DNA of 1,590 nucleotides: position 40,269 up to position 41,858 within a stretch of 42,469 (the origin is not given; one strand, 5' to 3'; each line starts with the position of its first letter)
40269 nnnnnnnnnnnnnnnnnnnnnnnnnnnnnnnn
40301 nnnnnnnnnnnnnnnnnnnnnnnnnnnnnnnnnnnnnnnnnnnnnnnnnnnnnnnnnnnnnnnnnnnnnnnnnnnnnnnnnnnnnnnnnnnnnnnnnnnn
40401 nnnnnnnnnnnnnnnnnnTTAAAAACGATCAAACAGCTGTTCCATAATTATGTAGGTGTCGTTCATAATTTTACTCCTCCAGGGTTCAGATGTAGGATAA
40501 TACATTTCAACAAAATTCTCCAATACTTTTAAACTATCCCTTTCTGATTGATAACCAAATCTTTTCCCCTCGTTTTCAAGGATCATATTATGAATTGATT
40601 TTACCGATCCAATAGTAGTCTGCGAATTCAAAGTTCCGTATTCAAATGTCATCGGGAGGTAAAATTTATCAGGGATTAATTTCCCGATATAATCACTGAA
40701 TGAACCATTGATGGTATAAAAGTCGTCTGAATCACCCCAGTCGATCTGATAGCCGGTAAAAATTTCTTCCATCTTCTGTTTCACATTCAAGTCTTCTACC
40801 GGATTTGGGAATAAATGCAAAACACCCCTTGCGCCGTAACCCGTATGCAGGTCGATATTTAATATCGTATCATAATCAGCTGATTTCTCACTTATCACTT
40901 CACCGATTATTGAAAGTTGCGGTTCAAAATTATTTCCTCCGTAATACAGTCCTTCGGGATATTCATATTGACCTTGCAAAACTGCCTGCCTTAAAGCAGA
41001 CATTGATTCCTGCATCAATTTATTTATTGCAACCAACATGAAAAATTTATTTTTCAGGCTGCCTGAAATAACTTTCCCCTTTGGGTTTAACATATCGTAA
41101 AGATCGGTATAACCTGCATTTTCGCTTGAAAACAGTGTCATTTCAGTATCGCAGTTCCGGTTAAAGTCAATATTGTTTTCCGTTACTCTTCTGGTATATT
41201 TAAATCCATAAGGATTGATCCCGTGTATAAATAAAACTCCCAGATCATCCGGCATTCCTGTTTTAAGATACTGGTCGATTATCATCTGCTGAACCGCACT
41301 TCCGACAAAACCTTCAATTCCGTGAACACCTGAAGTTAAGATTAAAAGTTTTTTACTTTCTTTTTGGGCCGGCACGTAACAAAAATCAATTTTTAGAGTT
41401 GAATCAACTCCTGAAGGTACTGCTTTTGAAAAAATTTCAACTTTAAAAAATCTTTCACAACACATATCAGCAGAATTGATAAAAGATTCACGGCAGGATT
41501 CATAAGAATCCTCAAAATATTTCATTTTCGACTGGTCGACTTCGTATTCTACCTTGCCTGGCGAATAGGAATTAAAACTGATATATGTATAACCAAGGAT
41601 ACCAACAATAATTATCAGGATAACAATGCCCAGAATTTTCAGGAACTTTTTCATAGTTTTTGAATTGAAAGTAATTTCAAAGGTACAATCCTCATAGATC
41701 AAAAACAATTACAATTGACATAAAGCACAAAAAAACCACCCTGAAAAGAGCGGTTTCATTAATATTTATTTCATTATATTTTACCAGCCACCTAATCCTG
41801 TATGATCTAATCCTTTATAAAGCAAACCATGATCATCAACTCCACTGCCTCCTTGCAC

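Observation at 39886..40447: Tandem divergent paralogues encoding small CCHC-pattern proteins that I cannot assign to any family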

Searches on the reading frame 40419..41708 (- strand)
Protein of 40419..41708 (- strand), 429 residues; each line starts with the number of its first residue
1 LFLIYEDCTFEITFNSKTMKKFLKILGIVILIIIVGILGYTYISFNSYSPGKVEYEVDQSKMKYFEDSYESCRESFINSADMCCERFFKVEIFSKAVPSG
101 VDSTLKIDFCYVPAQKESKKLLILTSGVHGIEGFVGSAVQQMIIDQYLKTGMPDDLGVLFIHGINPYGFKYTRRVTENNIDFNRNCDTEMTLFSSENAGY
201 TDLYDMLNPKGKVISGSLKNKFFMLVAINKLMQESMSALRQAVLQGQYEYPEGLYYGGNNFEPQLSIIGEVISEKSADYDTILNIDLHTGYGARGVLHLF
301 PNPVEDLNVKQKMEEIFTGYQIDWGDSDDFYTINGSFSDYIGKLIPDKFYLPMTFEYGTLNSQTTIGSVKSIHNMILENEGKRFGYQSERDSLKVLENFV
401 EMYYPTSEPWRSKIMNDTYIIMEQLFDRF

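Call 15: search_protein_families(library=pfam, proteins=[window:40419-41708:-], max_evalue=0.001)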
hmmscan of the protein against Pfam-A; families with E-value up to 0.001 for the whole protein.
window:40419-41708:- (429 aa): 1 family
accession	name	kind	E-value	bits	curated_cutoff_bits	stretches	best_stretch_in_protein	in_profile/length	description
PF10994.13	DUF2817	-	3.9e-64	217.7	23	1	65-416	1-340/341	Protein of unknown function (DUF2817)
